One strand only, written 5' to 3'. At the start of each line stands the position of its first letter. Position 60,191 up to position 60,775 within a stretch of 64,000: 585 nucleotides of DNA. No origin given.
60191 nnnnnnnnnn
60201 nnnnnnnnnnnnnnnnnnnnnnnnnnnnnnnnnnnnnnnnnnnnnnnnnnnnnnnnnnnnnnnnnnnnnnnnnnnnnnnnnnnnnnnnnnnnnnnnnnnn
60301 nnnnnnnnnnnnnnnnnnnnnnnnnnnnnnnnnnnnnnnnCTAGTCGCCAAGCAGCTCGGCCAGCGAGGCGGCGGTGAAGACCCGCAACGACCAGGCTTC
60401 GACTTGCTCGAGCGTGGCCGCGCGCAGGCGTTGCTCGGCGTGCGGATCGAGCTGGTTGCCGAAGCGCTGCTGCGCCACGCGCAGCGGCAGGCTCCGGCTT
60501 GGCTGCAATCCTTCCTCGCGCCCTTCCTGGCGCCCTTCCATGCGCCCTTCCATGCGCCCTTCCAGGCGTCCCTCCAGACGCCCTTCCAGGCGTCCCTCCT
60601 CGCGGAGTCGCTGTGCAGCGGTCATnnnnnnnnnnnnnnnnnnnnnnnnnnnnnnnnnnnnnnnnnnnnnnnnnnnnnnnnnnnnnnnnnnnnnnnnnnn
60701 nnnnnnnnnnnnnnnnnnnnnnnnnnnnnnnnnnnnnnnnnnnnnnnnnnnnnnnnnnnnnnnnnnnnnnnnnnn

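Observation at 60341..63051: Tandem Rpn (YhgA-like) nuclease paralogs, each with an internal SD+ATG for a C-terminal small protein, plus a free-standing copy of that small protein with a variable (EGRx)n linker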

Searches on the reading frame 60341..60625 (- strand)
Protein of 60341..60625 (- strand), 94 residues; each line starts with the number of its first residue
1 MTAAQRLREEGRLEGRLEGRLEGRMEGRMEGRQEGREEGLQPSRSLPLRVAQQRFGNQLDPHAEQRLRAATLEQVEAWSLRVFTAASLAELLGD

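Call 3: search_protein_families(library=pfam, proteins=[window:60341-60625:-], max_evalue=0.01)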
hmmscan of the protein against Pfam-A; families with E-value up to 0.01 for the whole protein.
window:60341-60625:- (94 aa): 1 family
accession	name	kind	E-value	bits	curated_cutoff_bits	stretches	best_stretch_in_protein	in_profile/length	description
PF09811.14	Yae1_N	-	0.00058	19.9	27.5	0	18-40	4-26/39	Essential protein Yae1, N terminal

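Call 4: search_protein_families(library=ncbifam, proteins=[window:60341-60625:-], max_evalue=0.01)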
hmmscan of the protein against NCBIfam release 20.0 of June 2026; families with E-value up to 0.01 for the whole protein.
window:60341-60625:- (94 aa): 3 families
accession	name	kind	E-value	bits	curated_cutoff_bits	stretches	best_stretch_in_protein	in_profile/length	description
NF009925.1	PRK13386.1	equivalog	0.00023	20.5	192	1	9-40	52-83/228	flagellar assembly protein FliH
NF004270.2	PRK05687.2-1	equivalog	0.0016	18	180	1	8-41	46-80/223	flagellar assembly protein FliH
NF004266.1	PRK05687.1-1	equivalog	0.0033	16.9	260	1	6-44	52-90/230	flagellar assembly protein FliH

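Call 15: find_homologous_proteins(query=window:60341-60625:-, max_evalue=0.001)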
Query window:60341-60625:- (94 aa): 188 proteins with E <= 0.001 among 3437 candidates; the best 120 are listed.
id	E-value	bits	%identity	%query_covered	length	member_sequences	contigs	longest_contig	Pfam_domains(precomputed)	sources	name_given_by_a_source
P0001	1.7e-27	113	51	100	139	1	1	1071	PF09811.15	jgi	jgi:predicted transposase YdaD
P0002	5.2e-27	111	83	57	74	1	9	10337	-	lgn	-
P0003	3.0e-25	106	84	61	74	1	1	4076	-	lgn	-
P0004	4.0e-23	99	62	100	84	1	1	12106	PF14261.12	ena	-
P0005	5.2e-21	92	64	100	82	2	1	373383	-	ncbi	ncbi:MAG: hypothetical protein R3B48_26075 [Kofleriaceae bacterium]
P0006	1.2e-20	91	64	100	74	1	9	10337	-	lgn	-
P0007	1.9e-19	87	62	100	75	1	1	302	PF14261.12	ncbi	-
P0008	7.7e-19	85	49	100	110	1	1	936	-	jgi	jgi:hypothetical protein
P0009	7.0e-14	70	48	90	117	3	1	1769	PF14261.12,PF09811.15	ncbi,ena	-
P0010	9.4e-14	69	51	100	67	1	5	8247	PF14261.12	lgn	-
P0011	3.6e-13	67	53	90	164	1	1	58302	-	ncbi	ncbi:MAG: transposase, partial [Thermodesulfobacteriota bacterium]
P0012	2.0e-12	65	41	100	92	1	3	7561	PF14261.12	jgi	jgi:predicted transposase YdaD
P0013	3.6e-12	64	49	96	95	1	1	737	PF14261.12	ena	-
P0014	7.4e-12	63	46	99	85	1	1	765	PF14261.12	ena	-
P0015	1.5e-11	62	48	90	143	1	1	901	-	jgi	jgi:hypothetical protein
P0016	1.0e-10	60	45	100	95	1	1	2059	PF14261.12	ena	-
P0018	2.6e-10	58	44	89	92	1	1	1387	PF14261.12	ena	-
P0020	9.6e-10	56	50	90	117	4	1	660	PF14261.12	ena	-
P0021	9.7e-10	56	54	79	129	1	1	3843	PF14261.12,PF09811.15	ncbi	ncbi:MAG: DUF4351 domain-containing protein, partial [Cyanobium sp.]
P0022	1.0e-9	56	59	50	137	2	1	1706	PF14261.12,PF09811.15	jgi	jgi:predicted transposase YdaD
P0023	1.3e-9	56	51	88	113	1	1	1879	PF14261.12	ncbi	-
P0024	2.0e-9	55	46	86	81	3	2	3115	PF14261.12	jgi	jgi:hypothetical protein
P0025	3.5e-9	55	43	89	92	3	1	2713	PF14261.12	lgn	-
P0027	1.0e-8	53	45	98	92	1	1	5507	PF14261.12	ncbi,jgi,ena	jgi:predicted transposase YdaD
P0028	1.1e-8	53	43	98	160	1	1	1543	PF14261.12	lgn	-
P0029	1.3e-8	53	60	61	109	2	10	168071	PF27070.1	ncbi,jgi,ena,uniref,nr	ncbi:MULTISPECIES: hypothetical protein [Erwiniaceae]|uniref:hypothetical protein n=1 Tax=Erwiniacea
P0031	2.2e-8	52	47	86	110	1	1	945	PF14261.12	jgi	jgi:flagellar biosynthesis/type III secretory pathway protein FliH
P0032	2.4e-8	52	35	89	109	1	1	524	PF14261.12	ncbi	-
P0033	2.7e-8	52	37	97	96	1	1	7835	PF14261.12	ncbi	-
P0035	5.1e-8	51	46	83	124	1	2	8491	PF14261.12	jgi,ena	-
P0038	9.9e-8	50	52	77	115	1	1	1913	PF14261.12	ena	-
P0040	1.1e-7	50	47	94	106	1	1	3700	PF14261.12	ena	-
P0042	1.3e-7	50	41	90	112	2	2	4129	PF14261.12,PF09811.15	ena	-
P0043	1.4e-7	49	50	79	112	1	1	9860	PF14261.12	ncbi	ncbi:MAG: DUF4351 domain-containing protein, partial [Cyanobium sp.]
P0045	1.5e-7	49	44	100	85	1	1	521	PF14261.12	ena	-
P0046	1.5e-7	49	41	97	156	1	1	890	PF14261.12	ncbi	-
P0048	3.4e-7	48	43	87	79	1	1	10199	PF14261.12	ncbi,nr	ncbi:MAG: DUF4351 domain-containing protein [Magnetococcales bacterium]|nr:DUF4351 domain-containing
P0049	3.5e-7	48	44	93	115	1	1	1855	PF14261.12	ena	-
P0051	3.7e-7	48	42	99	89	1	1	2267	PF14261.12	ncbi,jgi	jgi:predicted transposase YdaD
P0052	4.0e-7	48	44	93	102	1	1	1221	PF14261.12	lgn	-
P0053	4.3e-7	48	43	87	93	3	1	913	PF14261.12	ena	-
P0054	6.0e-7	47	49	81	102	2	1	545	PF14261.12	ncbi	-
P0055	6.2e-7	47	41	97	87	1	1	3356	PF14261.12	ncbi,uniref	ncbi:DUF4351 domain-containing protein [Candidatus Thiosymbion oneisti]|uniref:DUF4351 domain-contai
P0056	6.6e-7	47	40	96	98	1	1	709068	PF14261.12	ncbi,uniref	ncbi:DUF4351 domain-containing protein [Halopseudomonas bauzanensis]|uniref:DUF4351 domain-containin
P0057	6.8e-7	47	48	88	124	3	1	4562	PF14261.12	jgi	jgi:predicted transposase YdaD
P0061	1.4e-6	46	45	79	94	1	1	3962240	PF14261.12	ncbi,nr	ncbi:hypothetical protein BXU06_09105 [Aquaspirillum sp. LM1]|nr:hypothetical protein BXU06_09105 [A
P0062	1.8e-6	46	43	99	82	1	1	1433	PF14261.12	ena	-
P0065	2.5e-6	45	41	87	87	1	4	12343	PF14261.12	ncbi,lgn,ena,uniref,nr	ncbi:DUF4351 domain-containing protein [uncultured Thiodictyon sp.]|uniref:DUF4351 domain-containing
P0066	2.8e-6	45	45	79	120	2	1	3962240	PF14261.12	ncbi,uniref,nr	ncbi:DUF4351 domain-containing protein [Aquaspirillum sp. LM1]|uniref:DUF4351 domain-containing prot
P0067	3.0e-6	45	44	99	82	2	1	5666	PF14261.12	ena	-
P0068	3.2e-6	45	43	84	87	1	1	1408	PF14261.12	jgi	jgi:predicted transposase YdaD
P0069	3.7e-6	45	46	84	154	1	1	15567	PF14261.12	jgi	jgi:predicted transposase YdaD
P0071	4.4e-6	45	46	84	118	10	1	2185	PF14261.12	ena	-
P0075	5.9e-6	44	42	76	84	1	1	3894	PF14261.12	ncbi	-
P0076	6.3e-6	44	40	80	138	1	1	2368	PF14261.12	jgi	-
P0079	9.0e-6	44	45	87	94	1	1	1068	PF14261.12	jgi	jgi:predicted transposase YdaD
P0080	9.2e-6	44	65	51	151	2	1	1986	PF14261.12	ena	-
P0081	9.3e-6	44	51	67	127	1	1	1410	PF14261.12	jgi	-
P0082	9.6e-6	44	51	80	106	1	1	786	PF14261.12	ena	-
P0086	1.4e-5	43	41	91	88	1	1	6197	PF14261.12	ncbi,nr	ncbi:MAG: DUF4351 domain-containing protein [Desulfovibrionales bacterium]|nr:MAG: DUF4351 domain-co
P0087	1.4e-5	43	42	99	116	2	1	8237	PF14261.12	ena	-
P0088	1.4e-5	43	43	72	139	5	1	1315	PF14261.12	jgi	jgi:predicted transposase YdaD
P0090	2.0e-5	43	36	100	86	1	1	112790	PF14261.12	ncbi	ncbi:DUF4351 domain-containing protein, partial [Verticiella sediminum]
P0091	2.2e-5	42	34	96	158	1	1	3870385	PF14261.12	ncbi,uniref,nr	ncbi:DUF4351 domain-containing protein [Thauera sp. GDN1]|uniref:DUF4351 domain-containing protein n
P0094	2.6e-5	42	44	89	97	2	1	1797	PF14261.12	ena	-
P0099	2.9e-5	42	51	74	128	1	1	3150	PF14261.12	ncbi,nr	ncbi:MAG: DUF4351 domain-containing protein, partial [Synechococcaceae cyanobacterium]|nr:DUF4351 do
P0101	3.3e-5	42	43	98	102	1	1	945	PF14261.12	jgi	jgi:predicted transposase YdaD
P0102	3.9e-5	42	45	97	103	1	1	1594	PF14261.12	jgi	jgi:flagellar biosynthesis/type III secretory pathway protein FliH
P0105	5.1e-5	41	43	100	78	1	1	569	PF14261.12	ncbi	-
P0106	5.4e-5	41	45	99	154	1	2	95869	PF14261.12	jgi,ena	-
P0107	5.7e-5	41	38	93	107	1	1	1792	PF14261.12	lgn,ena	-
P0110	5.9e-5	41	42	99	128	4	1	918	PF14261.12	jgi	jgi:hypothetical protein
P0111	6.3e-5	41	42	88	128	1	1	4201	PF14261.12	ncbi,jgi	jgi:predicted transposase YdaD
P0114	6.9e-5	41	37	83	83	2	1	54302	PF14261.12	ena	-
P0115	7.0e-5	41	46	90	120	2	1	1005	PF14261.12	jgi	jgi:predicted transposase YdaD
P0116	7.2e-5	41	44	89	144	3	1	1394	PF14261.12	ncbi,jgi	jgi:hypothetical protein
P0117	9.0e-5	41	41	94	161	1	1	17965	PF14261.12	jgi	jgi:predicted transposase YdaD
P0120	1.0e-4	40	38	95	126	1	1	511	PF14261.12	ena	-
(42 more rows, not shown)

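Call 17: find_encoding_contigs(protein=P0002, flank=6000, max_places=5)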
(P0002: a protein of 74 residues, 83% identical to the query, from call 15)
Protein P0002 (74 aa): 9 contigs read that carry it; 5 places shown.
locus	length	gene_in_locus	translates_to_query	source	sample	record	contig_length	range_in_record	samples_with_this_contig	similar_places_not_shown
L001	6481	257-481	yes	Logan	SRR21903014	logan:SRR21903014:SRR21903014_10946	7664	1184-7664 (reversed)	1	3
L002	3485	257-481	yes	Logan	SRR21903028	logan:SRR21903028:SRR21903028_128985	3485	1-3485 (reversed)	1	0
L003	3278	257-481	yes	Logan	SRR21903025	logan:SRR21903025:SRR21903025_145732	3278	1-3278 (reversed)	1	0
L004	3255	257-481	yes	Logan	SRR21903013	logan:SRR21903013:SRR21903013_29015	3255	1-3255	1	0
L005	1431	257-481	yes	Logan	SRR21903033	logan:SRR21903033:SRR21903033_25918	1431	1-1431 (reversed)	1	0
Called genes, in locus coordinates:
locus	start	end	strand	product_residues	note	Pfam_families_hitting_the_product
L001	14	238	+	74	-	-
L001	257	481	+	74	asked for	-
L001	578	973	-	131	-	-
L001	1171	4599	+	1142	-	PF00069:Pkinase, PF01636:APH (faint), PF07714:PK_Tyr_Ser-Thr, PF03109:ABC1 (weak), PF20703:nSTAND1, PF03781:FGE-sulfatase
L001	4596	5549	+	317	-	-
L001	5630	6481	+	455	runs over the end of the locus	PF16697:Yop-YscD_cpl, PF00498:FHA, PF00158:Sigma54_activat, PF14532:Sigma54_activ_2, PF01078:Mg_chelatase (faint), PF07728:AAA_5 (weak), PF25601:AAA_lid_14, PF02954:HTH_8 (weak)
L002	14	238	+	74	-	-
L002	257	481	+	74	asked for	-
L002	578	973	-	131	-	-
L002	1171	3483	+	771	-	?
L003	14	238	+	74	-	-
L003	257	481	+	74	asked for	-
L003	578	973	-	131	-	-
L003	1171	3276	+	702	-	?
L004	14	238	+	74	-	-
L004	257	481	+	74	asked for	-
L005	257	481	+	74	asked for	-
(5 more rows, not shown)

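Call 18: find_encoding_contigs(protein=P0005, flank=6000, max_places=3)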
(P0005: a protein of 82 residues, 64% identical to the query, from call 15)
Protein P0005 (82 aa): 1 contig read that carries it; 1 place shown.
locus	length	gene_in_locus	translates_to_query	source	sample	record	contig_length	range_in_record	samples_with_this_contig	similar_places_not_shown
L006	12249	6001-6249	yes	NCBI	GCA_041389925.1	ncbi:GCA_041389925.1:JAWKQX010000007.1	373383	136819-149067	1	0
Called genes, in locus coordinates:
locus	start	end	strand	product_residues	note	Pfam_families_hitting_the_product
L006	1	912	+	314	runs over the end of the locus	PF00398:RrnaAD, PF13649:Methyltransf_25 (faint), PF08242:Methyltransf_12 (faint)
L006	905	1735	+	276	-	PF01149:Fapy_DNA_glyco, PF06831:H2TH, PF06827:zf-FPG_IleRS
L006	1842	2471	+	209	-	PF07638:Sigma70_ECF (weak), PF04542:Sigma70_r2, PF08281:Sigma70_r4_2, PF04545:Sigma70_r4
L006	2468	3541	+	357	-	-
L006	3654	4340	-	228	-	PF01351:RNase_HII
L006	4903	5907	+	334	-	PF04754:Transposase_31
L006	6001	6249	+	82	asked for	-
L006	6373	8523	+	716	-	PF03150:CCP_MauG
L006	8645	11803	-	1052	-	-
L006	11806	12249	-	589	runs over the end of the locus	PF00009:GTP_EFTU (faint), PF00350:Dynamin_N, PF01926:MMR_HSR1, PF21808:Dynamin-like_hel_bact (weak)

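Call 42: predict_structure(alignment_id=A5)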
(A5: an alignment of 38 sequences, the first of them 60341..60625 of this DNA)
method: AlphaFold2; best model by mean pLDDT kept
length: 94 residues; sequences in the alignment: 38
mean_pLDDT: 81.2   pTM: 0.48
mean pLDDT of the five models: 81.2, 79.6, 78.7, 77.1, 75.2
residues with pLDDT >= 90: 38; 70-90: 39; 50-70: 17; < 50: 0
segments of 3 or more residues with pLDDT < 50: none
pLDDT, mean of each block of 10 residues (from residue 1): 79 80 72 55 76 91 91 91 93 87
secondary structure, 60 per line:
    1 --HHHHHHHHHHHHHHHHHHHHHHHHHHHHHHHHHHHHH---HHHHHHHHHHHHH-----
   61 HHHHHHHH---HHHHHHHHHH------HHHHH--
elements in order: H3-39 H43-55 H61-68 H72-81 H88-92

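Call 44: search_protein_families(library=padloc, proteins=[window:60341-60622:-], max_evalue=0.001)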
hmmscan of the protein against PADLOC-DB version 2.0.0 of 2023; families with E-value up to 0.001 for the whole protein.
window:60341-60622:- (93 aa): 0 families

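Call 46: fold_search(model_id=the predicted structure, library=pdb)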
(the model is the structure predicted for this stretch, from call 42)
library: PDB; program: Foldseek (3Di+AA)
matches with E <= 10: 0; with E <= 0.001: 0
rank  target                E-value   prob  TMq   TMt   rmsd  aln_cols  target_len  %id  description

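Call 59: search_protein_families(library=pfam, proteins=[P0029, P0005, P0004, P0002], max_evalue=0.01)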
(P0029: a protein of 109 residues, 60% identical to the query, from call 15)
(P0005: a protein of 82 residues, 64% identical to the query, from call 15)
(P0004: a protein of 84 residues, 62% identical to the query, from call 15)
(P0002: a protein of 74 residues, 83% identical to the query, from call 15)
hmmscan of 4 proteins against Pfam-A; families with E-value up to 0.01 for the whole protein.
P0029 (109 aa): 1 family
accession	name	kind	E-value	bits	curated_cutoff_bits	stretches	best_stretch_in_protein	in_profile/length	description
PF09811.14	Yae1_N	-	2.1e-05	24.6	27.5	1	49-73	3-27/39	Essential protein Yae1, N terminal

P0005 (82 aa): 0 families

P0004 (84 aa): 2 families
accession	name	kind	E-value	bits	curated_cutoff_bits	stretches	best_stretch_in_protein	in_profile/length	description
PF14261.11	DUF4351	-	1.2e-05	25.7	25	1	17-76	5-56/59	Domain of unknown function (DUF4351)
PF09811.14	Yae1_N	-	0.0031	17.6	27.5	1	9-24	7-22/39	Essential protein Yae1, N terminal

P0002 (74 aa): 0 families
